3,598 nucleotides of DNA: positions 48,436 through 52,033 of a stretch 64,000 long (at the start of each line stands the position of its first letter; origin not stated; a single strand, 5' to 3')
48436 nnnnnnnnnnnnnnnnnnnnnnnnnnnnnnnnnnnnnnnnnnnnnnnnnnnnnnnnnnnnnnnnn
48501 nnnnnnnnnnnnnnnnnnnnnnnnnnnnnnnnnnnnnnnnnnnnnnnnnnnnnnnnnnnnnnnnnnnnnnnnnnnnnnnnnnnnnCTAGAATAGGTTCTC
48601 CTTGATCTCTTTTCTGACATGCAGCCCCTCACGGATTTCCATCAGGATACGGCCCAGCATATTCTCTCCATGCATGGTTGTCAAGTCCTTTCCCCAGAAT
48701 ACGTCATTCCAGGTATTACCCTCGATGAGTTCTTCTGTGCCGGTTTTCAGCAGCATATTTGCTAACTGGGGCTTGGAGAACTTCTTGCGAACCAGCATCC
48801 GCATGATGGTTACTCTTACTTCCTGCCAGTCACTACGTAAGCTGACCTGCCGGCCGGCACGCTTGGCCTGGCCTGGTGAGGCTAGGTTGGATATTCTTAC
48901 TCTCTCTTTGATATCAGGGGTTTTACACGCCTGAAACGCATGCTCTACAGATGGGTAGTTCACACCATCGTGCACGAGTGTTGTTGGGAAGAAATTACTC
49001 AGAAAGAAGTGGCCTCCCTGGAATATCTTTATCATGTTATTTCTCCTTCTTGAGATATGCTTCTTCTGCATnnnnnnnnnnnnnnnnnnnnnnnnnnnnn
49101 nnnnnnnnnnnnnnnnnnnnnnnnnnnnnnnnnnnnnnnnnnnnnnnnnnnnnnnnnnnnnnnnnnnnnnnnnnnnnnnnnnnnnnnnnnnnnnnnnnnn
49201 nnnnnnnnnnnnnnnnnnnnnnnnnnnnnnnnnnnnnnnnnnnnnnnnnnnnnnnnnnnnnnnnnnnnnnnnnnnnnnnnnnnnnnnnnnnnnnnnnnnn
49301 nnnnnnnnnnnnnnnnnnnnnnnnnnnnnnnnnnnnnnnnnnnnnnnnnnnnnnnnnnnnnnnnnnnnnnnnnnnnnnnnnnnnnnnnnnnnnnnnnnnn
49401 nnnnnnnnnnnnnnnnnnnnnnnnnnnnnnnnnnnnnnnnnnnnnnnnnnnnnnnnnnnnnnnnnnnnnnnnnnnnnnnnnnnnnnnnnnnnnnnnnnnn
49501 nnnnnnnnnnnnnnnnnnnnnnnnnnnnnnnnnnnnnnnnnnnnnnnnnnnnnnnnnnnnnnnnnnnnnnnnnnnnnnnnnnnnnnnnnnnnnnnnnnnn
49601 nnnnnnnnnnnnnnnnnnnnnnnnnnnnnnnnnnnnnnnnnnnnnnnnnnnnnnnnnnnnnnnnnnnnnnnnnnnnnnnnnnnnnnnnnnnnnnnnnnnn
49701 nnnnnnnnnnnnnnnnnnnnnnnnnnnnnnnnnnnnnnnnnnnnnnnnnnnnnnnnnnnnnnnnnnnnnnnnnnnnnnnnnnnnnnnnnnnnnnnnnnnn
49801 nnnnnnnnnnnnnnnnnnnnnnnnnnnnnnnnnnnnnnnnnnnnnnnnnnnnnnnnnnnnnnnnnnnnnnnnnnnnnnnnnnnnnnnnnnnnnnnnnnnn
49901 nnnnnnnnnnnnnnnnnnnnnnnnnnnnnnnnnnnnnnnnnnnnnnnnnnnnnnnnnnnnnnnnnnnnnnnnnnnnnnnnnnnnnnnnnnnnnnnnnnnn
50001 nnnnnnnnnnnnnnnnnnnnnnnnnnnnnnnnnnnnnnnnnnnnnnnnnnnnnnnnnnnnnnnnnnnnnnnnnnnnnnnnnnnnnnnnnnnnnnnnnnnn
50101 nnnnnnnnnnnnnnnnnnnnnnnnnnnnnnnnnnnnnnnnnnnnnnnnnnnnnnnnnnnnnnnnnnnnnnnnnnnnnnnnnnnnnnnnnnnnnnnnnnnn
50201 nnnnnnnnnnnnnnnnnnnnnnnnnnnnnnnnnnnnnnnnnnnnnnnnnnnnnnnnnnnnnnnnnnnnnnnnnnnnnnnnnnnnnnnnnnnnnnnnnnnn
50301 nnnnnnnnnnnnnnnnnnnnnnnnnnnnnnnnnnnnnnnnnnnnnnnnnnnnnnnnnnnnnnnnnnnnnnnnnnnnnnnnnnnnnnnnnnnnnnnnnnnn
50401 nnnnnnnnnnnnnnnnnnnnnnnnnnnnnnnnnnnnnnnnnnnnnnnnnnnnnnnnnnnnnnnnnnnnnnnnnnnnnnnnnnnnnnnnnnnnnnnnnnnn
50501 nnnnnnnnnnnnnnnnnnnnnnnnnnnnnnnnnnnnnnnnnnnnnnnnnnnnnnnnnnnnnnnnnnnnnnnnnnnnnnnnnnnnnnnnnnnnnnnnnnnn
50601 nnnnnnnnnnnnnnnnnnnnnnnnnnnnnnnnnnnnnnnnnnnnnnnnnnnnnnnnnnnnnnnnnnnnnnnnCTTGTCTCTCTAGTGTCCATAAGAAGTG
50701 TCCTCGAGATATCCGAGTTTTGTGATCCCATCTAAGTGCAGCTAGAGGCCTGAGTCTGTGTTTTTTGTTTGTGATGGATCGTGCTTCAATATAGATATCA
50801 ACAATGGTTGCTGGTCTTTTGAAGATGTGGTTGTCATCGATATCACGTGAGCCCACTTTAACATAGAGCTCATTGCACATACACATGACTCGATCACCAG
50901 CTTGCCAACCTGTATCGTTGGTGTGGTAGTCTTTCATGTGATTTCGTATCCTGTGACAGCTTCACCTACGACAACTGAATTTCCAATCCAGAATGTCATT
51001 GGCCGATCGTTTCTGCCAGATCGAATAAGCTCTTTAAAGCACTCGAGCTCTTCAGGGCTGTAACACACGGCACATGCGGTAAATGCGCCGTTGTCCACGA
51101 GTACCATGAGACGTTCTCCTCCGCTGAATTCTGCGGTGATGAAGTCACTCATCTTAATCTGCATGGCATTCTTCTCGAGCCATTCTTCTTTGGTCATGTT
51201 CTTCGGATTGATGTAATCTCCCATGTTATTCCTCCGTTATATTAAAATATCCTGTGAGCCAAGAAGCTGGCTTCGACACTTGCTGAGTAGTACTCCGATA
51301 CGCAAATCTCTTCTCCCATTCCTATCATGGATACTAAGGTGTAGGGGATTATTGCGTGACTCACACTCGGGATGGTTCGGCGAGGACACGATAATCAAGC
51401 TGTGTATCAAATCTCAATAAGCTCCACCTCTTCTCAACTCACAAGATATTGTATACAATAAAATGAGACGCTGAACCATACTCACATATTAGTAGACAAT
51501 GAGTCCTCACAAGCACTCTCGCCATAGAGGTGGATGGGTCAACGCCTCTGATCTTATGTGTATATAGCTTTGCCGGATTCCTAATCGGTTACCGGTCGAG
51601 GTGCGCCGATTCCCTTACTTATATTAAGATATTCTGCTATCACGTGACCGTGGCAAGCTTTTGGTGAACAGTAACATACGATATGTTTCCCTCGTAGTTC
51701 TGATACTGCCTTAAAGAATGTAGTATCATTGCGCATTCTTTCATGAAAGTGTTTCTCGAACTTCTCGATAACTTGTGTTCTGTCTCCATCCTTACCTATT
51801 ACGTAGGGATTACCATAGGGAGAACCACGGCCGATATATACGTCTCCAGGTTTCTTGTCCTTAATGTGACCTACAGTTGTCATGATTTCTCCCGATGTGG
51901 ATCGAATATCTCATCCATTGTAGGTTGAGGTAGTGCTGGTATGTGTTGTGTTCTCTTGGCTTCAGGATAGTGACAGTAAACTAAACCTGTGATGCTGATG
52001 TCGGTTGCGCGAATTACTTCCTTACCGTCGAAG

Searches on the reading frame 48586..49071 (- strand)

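Call 75: search_protein_families(library=pfam, proteins=[window:48586-49071:-], max_evalue=0.001)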
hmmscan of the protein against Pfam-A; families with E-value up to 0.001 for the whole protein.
window:48586-49071:- (161 aa): 2 families
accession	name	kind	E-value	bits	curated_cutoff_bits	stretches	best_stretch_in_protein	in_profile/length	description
PF08719.17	NADAR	-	4.6e-26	92.4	35.1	1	21-150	10-162/163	NADAR domain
PF08010.17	Phage_30_3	-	3.3e-06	27.4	36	1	24-85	7-64/138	Bacteriophage protein GP30.3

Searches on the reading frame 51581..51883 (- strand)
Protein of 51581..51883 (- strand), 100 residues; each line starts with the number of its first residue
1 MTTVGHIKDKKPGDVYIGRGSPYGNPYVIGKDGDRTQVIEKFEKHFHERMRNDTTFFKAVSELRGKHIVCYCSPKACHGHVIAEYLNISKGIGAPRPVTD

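Call 75: search_protein_families(library=pfam, proteins=[window:51581-51883:-], max_evalue=0.001)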
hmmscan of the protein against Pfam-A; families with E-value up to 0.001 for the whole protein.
window:51581-51883:- (100 aa): 1 family
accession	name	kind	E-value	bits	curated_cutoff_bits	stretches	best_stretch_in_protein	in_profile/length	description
PF14216.11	DUF4326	-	3.5e-26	92.1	25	1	9-84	7-82/82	Domain of unknown function (DUF4326)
